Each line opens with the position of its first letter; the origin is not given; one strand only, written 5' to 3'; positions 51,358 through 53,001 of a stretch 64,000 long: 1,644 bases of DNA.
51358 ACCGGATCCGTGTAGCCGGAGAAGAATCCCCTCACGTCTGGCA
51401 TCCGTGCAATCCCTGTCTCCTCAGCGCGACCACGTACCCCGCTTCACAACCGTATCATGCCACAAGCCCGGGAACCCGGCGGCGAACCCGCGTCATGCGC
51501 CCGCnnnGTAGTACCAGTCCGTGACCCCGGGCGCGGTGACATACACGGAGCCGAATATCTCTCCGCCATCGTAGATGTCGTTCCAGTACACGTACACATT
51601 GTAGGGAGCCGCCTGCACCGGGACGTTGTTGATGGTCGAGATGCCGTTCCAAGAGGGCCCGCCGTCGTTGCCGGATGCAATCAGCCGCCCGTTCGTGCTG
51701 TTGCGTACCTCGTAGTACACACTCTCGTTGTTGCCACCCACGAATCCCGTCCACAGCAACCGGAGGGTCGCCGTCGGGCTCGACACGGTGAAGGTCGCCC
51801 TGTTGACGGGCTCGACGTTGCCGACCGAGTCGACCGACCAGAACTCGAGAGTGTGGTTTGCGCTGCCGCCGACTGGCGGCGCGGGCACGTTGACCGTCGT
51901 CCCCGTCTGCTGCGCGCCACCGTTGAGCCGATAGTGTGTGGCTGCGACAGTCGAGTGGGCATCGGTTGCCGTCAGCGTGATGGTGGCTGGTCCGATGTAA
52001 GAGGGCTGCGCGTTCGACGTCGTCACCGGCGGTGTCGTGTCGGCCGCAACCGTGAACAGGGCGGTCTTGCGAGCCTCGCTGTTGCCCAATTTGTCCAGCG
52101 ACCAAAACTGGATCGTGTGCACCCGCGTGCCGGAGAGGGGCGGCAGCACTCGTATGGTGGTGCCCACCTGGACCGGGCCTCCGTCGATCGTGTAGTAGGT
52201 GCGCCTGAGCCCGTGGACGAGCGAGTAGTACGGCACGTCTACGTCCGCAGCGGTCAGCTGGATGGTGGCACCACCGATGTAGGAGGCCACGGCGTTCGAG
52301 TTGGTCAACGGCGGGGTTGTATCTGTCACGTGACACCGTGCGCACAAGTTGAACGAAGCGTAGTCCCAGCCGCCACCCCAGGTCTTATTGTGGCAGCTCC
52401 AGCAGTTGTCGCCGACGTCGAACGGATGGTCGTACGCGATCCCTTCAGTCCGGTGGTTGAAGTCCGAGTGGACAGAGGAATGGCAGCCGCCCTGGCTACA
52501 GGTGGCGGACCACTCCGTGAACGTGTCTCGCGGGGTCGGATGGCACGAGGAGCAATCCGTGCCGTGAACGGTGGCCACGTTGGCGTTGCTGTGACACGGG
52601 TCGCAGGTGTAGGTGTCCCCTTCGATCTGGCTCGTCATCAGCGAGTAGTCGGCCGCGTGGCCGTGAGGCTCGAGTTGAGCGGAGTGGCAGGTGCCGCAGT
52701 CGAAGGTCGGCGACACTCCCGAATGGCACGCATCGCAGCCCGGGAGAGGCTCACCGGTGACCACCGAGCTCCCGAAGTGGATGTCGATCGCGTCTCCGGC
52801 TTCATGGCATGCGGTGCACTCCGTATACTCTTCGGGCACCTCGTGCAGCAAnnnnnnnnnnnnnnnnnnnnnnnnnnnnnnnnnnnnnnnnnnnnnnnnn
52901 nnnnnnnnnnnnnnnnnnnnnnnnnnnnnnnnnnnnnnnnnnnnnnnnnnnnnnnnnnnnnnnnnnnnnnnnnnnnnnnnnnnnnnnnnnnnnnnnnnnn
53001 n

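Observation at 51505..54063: Modular architecture of the 15-haem protein: haem-poor inserts, one CX4CH site, duplicated Ig-like domains shared with another surface protein, and no known wall anchor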

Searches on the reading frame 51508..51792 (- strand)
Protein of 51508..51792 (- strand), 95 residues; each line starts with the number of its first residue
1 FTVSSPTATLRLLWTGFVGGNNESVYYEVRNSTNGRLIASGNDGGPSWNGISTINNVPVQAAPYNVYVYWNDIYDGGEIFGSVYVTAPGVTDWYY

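Call 34: search_protein_families(library=pfam, proteins=[window:51508-51792:-], max_evalue=10)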
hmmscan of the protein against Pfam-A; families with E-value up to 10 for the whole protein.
seq(95 aa): 0 families

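Call 56: search_protein_representatives(alignment_id=A3)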
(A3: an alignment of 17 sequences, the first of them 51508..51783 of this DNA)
Query: 17 sequences, 100 profile positions. Proteins with E-value up to 0.001 (for the whole library): 93; up to 1e-10: 60; up to 1e-30: 0. The best 93 are listed.
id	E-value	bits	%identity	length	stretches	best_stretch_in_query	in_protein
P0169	1.6e-28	115.2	-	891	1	1-100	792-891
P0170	2.8e-28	114.4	-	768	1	2-100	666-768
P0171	3.1e-27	111.0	-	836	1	2-100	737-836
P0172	1.1e-26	109.2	-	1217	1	2-100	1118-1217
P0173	2.5e-26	108.1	-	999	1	1-100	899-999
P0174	1.7e-25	105.4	-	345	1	1-100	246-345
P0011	2.1e-25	105.1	-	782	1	2-100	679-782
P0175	5.8e-25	103.8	-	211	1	2-100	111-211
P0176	7.4e-25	103.4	-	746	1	1-100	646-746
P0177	5.2e-24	100.7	-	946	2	1-100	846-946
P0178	1.2e-23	99.5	-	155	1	2-100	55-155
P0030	1.5e-23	99.2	-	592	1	1-100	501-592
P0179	3.6e-23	98.0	-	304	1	2-100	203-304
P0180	4.0e-23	97.9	-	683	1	1-100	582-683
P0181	1.0e-22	96.6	-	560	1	3-100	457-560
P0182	1.5e-22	96.1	-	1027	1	1-100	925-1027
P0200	2.9e-15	72.7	-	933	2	2-100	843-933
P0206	7.5e-15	71.3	-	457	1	2-100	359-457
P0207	1.4e-14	70.4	-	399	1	3-100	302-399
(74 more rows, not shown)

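Call 59: list_cluster_members(proteins=[P0169, P0170, P0171, P0172, P0173, P0177, P0182, P0200, P0206, P0207])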
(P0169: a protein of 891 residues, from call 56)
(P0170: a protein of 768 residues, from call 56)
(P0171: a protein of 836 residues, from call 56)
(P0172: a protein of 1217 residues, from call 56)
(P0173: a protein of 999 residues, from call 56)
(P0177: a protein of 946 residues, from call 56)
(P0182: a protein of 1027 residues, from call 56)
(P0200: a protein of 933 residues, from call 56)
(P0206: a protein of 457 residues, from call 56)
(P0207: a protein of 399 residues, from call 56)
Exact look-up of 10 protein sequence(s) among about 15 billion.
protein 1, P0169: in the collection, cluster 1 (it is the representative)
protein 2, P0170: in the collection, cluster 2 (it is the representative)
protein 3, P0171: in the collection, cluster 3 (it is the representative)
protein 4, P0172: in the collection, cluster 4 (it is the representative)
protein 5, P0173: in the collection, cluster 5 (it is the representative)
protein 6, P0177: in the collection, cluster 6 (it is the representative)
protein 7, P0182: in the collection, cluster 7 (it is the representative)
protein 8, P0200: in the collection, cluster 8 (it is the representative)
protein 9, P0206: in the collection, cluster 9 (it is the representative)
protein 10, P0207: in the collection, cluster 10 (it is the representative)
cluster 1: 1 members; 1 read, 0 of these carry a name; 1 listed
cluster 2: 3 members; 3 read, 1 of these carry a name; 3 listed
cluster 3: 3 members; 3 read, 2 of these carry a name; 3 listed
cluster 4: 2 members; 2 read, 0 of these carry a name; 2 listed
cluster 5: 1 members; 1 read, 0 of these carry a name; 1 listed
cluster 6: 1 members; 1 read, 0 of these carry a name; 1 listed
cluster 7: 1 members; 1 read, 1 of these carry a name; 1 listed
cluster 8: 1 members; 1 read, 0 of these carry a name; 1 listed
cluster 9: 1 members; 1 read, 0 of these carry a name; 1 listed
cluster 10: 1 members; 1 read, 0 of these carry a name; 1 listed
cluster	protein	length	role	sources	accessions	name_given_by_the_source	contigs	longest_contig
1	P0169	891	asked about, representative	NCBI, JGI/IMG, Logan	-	-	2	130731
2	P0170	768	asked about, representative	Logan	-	-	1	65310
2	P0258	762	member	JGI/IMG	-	predicted CXXCH cytochrome family protein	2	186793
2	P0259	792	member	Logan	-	-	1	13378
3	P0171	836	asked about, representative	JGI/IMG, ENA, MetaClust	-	\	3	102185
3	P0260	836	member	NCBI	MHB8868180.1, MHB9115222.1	MAG: cytochrome c3 family protein [Thermoleophilia bacterium]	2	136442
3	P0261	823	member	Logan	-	-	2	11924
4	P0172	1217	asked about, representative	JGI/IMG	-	-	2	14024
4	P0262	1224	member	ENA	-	-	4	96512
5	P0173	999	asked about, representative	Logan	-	-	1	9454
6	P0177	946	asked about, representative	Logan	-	-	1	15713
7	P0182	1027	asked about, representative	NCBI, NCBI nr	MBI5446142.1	MAG: hypothetical protein HY900_33635 [Deltaproteobacteria bacterium] | hypothetical protein [Deltaproteobacteria bacterium]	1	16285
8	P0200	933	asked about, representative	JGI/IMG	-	-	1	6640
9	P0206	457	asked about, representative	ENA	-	-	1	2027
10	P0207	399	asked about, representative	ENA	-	-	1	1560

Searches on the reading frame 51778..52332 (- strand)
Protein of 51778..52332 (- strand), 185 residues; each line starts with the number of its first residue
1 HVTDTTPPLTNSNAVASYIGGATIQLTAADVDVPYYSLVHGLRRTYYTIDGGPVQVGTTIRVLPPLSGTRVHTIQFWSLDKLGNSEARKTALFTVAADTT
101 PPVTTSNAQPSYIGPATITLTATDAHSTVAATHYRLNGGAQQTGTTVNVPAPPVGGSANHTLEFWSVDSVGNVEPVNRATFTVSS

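Call 34: search_protein_families(library=pfam, proteins=[window:51778-52332:-], max_evalue=10)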
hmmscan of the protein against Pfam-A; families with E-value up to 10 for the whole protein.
seq(185 aa): 1 family
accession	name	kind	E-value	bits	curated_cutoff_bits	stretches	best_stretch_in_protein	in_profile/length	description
PF22184.2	CBM_56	-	0.0021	18.7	27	1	116-145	11-39/75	Carbohydrate binding module family 56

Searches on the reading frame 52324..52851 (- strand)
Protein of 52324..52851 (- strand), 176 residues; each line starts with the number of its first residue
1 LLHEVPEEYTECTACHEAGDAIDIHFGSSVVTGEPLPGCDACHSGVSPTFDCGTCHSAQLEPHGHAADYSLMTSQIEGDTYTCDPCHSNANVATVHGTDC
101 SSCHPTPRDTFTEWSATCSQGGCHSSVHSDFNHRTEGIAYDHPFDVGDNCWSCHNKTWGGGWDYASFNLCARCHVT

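Call 34: search_protein_families(library=pfam, proteins=[window:52324-52851:-], max_evalue=10)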
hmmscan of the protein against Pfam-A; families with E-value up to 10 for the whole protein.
seq(176 aa): 3 families
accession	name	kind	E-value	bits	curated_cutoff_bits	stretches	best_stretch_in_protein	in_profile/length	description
PF14522.11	Cytochrome_C7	-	3.3e-09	36.9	24.8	3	49-104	13-66/67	Cytochrome c7 and related cytochrome c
PF14537.11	Cytochrom_c3_2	-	9.8e-05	23.2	25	1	96-174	5-78/79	Cytochrome c3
PF09699.15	Paired_CXXCH_1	-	1.7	8.9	20.6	3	142-174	2-36/41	Doubled CXXCH motif (Paired_CXXCH_1)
